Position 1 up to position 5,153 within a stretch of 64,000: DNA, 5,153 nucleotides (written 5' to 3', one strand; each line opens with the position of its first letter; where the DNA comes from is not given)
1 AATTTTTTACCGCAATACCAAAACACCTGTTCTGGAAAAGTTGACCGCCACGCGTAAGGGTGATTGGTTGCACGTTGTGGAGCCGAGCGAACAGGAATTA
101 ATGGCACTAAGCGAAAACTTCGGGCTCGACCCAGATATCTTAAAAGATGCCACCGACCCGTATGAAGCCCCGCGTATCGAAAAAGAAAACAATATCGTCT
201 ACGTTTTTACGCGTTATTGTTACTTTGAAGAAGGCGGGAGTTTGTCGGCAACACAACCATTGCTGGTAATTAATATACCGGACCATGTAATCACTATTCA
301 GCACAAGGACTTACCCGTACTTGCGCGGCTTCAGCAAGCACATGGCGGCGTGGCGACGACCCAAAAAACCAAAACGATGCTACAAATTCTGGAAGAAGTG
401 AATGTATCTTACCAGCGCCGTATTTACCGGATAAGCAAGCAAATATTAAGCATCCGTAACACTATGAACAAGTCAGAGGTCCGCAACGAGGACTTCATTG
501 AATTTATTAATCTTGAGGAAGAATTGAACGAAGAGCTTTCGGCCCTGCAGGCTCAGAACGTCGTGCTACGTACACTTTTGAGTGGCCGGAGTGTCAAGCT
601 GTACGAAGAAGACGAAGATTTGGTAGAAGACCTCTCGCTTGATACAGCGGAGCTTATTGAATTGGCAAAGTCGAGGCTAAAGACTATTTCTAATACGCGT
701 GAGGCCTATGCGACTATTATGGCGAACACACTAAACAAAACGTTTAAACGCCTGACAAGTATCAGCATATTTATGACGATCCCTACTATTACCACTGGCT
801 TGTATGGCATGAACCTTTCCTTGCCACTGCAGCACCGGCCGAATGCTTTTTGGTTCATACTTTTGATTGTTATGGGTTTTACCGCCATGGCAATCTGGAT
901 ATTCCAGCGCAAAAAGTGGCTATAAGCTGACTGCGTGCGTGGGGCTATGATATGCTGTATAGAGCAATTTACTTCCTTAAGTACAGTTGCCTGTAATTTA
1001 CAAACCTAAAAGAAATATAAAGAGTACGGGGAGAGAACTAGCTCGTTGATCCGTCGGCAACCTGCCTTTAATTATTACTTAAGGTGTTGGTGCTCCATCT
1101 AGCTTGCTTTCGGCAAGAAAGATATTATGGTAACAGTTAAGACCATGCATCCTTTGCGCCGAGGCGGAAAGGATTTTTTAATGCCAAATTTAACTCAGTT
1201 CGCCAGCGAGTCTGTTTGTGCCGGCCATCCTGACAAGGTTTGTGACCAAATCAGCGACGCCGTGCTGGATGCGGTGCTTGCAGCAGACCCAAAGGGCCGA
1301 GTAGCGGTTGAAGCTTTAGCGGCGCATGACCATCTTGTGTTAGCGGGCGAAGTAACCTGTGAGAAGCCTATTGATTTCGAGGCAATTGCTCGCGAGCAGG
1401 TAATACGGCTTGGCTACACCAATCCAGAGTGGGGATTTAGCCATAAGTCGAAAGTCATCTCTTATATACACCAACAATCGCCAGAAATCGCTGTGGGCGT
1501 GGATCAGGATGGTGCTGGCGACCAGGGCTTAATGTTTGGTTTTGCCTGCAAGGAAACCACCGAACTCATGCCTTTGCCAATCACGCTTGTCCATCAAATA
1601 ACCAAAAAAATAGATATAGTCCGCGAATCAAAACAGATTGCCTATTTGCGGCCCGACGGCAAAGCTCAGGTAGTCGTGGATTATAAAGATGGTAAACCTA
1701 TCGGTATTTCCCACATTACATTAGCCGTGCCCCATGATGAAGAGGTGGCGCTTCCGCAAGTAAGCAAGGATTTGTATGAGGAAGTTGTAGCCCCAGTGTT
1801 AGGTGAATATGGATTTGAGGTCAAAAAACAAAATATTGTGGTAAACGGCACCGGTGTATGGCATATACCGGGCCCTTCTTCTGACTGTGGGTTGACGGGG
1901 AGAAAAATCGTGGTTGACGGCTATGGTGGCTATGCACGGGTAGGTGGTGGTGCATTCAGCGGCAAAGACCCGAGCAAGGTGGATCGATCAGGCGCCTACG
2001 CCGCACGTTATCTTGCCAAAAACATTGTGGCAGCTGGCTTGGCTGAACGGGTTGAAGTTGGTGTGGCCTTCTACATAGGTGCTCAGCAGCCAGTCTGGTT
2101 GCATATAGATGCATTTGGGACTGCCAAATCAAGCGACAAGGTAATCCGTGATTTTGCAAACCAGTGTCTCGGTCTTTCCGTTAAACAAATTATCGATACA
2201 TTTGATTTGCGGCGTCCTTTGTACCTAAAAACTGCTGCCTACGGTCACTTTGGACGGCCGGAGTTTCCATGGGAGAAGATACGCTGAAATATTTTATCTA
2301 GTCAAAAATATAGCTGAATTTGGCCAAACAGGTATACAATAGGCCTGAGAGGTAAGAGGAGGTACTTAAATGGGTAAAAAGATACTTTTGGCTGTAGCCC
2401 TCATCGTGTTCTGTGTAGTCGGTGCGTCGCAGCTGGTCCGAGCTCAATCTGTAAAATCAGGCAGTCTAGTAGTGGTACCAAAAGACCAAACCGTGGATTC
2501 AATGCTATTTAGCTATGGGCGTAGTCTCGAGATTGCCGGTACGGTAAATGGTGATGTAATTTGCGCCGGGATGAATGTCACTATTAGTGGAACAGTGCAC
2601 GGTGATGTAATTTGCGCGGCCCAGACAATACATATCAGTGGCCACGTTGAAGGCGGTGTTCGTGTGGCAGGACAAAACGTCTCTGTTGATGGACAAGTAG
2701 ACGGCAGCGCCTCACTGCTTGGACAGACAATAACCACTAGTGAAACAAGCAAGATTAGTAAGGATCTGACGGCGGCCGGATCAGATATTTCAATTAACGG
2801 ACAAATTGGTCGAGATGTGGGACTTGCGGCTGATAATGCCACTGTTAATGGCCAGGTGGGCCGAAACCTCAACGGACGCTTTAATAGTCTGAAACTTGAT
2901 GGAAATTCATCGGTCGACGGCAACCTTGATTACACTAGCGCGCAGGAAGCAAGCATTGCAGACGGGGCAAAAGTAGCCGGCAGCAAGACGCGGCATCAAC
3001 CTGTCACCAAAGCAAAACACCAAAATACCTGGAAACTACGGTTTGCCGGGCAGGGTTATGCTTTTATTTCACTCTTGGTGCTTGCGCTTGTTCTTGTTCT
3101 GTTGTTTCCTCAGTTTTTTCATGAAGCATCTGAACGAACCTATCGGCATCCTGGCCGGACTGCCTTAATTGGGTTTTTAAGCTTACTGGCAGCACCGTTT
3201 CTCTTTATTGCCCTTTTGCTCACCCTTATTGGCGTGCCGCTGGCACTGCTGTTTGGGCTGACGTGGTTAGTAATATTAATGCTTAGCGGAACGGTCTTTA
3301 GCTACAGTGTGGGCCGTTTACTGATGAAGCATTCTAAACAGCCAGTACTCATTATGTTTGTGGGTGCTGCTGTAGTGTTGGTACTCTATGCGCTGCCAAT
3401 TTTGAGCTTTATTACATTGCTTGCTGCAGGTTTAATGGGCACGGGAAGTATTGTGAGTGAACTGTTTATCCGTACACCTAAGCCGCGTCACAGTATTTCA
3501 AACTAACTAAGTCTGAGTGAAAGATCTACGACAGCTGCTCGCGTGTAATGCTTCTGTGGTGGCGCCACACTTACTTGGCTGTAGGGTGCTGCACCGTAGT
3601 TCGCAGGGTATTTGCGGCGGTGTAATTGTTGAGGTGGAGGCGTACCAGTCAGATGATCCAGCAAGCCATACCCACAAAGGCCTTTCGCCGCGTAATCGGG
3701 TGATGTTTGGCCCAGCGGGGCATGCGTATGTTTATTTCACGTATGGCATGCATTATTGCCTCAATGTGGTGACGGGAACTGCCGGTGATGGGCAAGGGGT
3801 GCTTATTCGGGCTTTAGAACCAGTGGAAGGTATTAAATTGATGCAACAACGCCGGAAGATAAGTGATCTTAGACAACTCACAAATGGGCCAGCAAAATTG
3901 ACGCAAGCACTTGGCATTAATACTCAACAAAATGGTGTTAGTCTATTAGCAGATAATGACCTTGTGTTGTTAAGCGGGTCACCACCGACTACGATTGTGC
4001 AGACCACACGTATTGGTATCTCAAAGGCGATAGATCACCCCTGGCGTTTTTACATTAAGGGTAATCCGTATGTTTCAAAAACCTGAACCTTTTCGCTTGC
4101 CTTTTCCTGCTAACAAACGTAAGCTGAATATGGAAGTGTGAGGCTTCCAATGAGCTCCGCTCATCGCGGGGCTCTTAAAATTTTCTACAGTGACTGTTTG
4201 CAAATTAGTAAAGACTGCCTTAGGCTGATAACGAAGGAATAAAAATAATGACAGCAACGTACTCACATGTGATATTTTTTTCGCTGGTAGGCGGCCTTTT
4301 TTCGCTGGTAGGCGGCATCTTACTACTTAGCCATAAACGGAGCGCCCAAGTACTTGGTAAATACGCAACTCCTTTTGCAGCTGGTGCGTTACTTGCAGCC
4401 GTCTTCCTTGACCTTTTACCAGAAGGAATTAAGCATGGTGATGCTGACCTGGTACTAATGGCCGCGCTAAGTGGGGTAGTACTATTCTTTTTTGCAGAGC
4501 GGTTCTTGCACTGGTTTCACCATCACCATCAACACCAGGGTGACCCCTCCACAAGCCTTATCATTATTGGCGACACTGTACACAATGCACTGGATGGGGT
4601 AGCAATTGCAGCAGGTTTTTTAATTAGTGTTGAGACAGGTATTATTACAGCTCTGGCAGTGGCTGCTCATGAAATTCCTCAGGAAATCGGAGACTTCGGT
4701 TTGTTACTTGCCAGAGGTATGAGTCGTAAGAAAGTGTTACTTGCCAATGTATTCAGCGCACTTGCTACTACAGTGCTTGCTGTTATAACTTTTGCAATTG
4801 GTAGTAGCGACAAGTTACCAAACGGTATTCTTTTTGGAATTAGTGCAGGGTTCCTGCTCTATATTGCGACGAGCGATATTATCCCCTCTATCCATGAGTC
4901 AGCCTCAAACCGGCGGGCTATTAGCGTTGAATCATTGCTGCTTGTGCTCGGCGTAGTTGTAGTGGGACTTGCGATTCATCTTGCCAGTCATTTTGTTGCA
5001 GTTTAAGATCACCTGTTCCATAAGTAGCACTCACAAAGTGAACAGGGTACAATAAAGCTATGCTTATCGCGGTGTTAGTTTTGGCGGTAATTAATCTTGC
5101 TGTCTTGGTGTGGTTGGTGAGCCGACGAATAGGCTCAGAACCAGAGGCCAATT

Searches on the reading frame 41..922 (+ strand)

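Call 63: search_protein_families(library=pfam, proteins=[window:41-922:+], max_evalue=0.0001)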
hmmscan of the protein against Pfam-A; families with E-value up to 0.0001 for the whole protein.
window:41-922:+ (294 aa): 1 family
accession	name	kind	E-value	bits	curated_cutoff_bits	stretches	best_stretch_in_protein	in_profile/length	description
PF01544.23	CorA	-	2.3e-47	162.2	27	1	8-290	5-292/292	CorA-like Mg2+ transporter protein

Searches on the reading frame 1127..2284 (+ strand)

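Call 63: search_protein_families(library=pfam, proteins=[window:1127-2284:+], max_evalue=0.0001)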
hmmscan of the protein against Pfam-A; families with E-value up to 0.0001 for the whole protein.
window:1127-2284:+ (386 aa): 3 families
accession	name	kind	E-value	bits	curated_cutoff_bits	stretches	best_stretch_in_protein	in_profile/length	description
PF02773.21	S-AdoMet_synt_C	-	5.4e-57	192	25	1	247-384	1-138/138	S-adenosylmethionine synthetase, C-terminal domain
PF02772.21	S-AdoMet_synt_M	-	4.2e-36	124.2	29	1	128-243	2-118/120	S-adenosylmethionine synthetase, central domain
PF00438.25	S-AdoMet_synt_N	-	8.9e-33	113.2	33.1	1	24-119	3-99/99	S-adenosylmethionine synthetase, N-terminal domain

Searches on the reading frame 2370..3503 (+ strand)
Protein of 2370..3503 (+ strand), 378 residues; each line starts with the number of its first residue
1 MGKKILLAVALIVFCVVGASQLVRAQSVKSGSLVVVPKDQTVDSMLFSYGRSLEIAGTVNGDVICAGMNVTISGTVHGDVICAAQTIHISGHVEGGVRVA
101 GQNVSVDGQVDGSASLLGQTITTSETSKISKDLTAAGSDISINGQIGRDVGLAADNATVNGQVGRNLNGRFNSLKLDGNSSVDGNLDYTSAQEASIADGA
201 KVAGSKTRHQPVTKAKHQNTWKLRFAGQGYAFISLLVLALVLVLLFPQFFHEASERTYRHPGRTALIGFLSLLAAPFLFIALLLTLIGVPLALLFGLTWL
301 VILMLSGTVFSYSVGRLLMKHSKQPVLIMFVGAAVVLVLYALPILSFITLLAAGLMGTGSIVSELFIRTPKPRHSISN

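Call 63: search_protein_families(library=pfam, proteins=[window:2370-3503:+], max_evalue=0.0001)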
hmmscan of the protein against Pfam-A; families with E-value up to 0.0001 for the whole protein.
window:2370-3503:+ (378 aa): 1 family
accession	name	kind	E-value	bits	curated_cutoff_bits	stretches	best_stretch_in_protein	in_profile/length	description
PF04519.19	Bactofilin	-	2.8e-08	34.4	27.9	0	50-100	16-65/98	Polymer-forming cytoskeletal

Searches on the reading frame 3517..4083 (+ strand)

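Call 63: search_protein_families(library=pfam, proteins=[window:3517-4083:+], max_evalue=0.0001)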
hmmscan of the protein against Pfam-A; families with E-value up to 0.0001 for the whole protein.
window:3517-4083:+ (189 aa): 1 family
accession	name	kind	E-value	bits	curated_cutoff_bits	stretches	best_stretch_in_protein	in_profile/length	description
PF02245.21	Pur_DNA_glyco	-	5.7e-67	225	27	1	10-184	5-181/181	Methylpurine-DNA glycosylase (MPG)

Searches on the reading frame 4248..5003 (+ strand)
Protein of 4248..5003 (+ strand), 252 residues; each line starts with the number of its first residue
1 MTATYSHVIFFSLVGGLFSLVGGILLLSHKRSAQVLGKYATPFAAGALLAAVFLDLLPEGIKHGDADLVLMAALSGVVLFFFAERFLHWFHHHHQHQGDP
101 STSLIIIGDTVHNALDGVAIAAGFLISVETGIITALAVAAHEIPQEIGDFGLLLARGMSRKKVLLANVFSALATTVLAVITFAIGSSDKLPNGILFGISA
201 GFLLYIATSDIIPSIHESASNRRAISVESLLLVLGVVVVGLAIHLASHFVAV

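Call 63: search_protein_families(library=pfam, proteins=[window:4248-5003:+], max_evalue=0.0001)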
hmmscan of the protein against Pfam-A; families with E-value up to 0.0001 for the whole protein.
window:4248-5003:+ (252 aa): 1 family
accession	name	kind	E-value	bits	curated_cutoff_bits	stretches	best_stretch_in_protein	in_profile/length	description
PF02535.28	Zip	-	2.5e-37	129.3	35.1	2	100-241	176-321/323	ZIP Zinc transporter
